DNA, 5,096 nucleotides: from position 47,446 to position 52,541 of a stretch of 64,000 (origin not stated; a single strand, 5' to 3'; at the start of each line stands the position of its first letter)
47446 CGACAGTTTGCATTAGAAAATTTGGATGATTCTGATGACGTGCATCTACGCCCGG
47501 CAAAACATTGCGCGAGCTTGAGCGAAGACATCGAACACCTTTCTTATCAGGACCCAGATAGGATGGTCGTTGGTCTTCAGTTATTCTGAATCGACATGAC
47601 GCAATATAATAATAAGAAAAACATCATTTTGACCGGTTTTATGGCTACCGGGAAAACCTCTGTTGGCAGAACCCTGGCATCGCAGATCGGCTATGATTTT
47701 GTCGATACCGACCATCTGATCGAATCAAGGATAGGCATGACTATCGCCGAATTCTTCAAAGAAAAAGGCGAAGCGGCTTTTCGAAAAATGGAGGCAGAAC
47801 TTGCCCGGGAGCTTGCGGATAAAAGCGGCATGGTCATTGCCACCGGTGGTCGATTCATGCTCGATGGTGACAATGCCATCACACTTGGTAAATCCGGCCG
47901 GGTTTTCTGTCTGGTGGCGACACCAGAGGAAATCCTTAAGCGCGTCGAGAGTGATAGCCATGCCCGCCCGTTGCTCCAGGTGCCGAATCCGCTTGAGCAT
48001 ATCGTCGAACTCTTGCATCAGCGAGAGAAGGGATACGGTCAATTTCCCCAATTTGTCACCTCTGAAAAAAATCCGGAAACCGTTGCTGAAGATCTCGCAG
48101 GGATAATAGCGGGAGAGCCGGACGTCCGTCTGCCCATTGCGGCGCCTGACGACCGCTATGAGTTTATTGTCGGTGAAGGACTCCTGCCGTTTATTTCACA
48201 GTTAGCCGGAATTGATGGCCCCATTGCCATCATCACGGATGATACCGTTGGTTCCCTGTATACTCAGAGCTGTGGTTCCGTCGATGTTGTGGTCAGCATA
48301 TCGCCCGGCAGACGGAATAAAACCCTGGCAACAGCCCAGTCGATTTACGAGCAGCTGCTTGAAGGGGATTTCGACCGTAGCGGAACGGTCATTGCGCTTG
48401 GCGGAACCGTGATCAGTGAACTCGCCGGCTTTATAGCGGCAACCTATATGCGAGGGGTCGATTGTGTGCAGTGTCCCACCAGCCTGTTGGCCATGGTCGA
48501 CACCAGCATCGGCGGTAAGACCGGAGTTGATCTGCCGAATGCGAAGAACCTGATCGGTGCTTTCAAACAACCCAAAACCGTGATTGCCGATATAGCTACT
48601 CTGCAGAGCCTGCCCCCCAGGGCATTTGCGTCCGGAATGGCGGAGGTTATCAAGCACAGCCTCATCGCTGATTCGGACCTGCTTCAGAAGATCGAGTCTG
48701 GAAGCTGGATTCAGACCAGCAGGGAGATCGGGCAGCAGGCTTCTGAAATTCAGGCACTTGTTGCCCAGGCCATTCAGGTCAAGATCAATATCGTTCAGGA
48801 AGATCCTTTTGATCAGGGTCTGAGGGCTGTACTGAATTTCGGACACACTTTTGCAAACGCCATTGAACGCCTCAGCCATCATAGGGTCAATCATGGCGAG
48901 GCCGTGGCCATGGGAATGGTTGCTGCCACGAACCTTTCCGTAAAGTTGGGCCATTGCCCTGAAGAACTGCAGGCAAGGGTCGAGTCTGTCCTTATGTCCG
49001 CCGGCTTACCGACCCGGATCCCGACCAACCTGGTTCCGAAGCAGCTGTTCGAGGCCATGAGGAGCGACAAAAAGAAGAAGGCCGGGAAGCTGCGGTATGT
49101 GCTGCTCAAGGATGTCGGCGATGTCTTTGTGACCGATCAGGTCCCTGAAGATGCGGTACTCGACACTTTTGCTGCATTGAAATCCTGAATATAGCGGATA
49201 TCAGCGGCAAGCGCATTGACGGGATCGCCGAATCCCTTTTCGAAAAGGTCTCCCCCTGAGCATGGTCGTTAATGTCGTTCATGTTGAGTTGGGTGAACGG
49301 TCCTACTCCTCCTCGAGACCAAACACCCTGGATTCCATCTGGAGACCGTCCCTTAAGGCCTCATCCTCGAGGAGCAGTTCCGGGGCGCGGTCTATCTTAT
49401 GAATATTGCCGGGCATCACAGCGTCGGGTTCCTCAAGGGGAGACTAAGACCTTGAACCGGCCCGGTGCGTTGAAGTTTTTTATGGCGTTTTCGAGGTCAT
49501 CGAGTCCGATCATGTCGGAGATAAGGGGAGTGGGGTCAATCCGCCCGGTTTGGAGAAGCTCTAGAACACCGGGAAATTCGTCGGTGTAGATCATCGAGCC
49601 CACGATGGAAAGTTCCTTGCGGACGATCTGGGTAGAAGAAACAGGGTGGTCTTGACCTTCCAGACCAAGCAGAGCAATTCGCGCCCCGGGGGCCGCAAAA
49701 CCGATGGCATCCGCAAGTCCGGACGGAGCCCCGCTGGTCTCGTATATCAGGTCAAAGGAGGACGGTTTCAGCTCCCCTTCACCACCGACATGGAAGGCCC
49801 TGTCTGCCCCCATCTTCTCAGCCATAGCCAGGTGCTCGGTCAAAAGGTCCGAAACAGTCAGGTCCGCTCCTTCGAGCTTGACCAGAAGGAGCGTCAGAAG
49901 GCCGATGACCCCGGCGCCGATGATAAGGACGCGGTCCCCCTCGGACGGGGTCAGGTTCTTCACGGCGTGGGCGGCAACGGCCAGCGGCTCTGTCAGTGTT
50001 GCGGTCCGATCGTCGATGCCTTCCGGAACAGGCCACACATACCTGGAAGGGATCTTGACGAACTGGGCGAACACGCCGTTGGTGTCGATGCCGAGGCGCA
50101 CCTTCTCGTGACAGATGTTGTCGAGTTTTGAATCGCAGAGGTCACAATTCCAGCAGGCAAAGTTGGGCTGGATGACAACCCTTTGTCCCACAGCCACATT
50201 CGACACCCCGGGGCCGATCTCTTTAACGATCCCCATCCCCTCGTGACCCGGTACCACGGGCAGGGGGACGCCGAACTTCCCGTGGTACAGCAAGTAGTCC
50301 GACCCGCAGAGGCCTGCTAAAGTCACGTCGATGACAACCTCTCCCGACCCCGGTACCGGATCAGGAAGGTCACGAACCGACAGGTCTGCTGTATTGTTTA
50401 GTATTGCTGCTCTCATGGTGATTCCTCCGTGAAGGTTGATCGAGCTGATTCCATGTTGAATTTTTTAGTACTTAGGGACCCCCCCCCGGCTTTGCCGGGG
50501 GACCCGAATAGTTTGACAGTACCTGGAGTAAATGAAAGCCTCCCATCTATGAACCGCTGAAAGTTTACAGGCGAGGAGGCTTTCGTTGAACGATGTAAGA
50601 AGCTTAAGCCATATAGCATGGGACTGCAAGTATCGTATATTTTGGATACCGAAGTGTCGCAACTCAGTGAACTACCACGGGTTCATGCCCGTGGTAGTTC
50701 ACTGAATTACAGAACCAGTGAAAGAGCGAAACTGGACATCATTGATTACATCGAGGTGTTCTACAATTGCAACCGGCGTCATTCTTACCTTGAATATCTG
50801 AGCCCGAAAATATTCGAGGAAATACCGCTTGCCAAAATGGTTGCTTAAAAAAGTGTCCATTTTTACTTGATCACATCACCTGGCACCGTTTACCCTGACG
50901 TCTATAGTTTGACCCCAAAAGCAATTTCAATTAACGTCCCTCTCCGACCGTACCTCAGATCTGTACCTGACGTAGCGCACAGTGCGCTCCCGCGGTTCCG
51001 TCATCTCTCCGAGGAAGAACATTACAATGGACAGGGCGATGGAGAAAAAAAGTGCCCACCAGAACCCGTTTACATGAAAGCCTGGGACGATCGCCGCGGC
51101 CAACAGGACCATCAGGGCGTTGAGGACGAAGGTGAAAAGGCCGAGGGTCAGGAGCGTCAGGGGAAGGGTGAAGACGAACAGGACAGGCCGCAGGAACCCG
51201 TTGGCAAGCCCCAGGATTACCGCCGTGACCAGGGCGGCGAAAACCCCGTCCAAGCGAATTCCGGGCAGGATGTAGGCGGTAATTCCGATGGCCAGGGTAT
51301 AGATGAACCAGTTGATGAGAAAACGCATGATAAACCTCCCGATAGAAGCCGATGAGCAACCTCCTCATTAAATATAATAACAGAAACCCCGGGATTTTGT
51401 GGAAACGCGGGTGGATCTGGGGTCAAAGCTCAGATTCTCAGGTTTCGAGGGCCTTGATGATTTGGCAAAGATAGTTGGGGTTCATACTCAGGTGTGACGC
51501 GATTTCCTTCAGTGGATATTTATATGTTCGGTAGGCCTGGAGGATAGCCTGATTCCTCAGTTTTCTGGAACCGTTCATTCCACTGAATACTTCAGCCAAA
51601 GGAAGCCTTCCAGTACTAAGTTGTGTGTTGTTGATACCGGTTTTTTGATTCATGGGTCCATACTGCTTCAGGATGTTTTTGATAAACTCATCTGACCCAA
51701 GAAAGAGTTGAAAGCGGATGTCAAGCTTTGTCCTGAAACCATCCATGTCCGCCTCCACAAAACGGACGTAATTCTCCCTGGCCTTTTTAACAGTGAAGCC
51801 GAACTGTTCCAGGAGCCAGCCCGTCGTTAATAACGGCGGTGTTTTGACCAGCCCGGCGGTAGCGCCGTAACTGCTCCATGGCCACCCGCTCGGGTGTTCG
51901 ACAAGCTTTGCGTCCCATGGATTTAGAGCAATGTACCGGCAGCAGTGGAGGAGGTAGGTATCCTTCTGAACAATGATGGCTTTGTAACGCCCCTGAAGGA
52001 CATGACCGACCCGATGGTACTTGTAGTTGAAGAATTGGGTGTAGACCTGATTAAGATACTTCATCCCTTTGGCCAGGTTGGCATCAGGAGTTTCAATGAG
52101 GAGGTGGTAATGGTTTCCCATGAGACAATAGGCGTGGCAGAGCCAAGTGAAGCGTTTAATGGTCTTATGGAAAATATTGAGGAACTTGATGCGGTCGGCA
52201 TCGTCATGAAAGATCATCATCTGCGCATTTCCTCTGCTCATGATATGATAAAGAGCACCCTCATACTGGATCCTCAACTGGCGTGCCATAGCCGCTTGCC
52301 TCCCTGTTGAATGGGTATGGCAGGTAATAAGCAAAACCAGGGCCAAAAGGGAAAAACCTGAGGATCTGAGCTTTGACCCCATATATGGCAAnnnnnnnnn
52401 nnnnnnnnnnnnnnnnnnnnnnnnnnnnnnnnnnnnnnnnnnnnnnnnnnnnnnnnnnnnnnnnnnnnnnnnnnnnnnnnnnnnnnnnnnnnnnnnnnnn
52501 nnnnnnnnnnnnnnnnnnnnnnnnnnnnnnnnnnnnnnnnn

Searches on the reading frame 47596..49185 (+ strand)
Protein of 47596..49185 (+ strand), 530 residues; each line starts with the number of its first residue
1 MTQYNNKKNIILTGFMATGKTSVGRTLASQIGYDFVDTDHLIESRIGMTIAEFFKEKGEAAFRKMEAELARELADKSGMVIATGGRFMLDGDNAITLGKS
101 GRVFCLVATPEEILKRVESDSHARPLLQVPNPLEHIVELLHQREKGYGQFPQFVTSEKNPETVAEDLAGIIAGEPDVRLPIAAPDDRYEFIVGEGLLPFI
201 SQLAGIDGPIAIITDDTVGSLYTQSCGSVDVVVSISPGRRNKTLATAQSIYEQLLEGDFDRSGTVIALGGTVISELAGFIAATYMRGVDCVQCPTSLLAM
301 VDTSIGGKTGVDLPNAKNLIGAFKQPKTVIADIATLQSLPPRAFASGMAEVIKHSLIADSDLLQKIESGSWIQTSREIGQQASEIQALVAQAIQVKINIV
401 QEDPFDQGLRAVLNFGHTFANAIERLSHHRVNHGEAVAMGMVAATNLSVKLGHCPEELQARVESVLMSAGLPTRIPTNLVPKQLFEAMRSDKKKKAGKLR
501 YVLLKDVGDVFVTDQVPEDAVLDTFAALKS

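Call 52: search_protein_families(library=pfam, proteins=[window:47596-49185:+], max_evalue=0.00001)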
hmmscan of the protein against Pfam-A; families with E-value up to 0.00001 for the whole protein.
window:47596-49185:+ (530 aa): 3 families
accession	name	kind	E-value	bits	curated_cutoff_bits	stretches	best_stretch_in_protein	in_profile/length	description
PF01761.26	DHQ_synthase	-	2.1e-42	143.9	24.2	1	233-345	2-114/115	3-dehydroquinate synthase N-terminal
PF24621.2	DHQS_C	-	6.2e-42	143.4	27.6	1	347-494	1-144/144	3-dehydroquinate synthase C-terminal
PF01202.28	SKI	-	1e-38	133.4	22.1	1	16-166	1-153/159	Shikimate kinase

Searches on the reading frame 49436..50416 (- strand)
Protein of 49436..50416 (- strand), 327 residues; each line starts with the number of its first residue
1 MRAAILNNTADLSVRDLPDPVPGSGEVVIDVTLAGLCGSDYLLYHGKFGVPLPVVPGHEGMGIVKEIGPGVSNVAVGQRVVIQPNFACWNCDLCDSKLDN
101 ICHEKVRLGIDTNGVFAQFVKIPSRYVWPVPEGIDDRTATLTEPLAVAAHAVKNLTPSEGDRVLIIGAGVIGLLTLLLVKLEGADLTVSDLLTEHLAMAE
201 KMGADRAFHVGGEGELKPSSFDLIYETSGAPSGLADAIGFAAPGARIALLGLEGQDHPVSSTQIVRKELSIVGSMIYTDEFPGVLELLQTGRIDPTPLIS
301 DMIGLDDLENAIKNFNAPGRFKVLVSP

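Call 52: search_protein_families(library=pfam, proteins=[window:49436-50416:-], max_evalue=0.00001)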
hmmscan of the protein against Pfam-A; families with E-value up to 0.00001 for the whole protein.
window:49436-50416:- (327 aa): 3 families
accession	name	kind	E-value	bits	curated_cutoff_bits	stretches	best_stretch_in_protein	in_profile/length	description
PF08240.17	ADH_N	-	2.8e-27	95.4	23.5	1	23-132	1-104/104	Alcohol dehydrogenase GroES-like domain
PF00107.32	ADH_zinc_N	-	5.2e-18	65.7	31.8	1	171-289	2-128/129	Zinc-binding dehydrogenase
PF16912.11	Glu_dehyd_C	-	4.5e-08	33.3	34.9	1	139-273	4-157/211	Glucose dehydrogenase C-terminus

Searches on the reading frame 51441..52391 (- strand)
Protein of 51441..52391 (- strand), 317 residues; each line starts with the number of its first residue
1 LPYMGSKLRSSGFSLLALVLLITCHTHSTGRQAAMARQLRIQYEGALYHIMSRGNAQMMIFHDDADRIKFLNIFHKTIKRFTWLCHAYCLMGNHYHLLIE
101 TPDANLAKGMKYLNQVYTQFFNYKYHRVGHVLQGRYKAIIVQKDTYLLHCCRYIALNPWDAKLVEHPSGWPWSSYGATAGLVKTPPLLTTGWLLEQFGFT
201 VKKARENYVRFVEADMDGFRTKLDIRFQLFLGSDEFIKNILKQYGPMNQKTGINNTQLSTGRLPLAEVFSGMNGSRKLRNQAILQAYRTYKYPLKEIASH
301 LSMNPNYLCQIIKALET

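Call 52: search_protein_families(library=pfam, proteins=[window:51441-52391:-], max_evalue=0.00001)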
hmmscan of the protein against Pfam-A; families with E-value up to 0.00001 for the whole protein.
window:51441-52391:- (317 aa): 1 family
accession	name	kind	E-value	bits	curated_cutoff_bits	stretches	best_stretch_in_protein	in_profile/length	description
PF01797.21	Y1_Tnp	-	1.3e-10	41.8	23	1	46-155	5-119/121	Transposase IS200 like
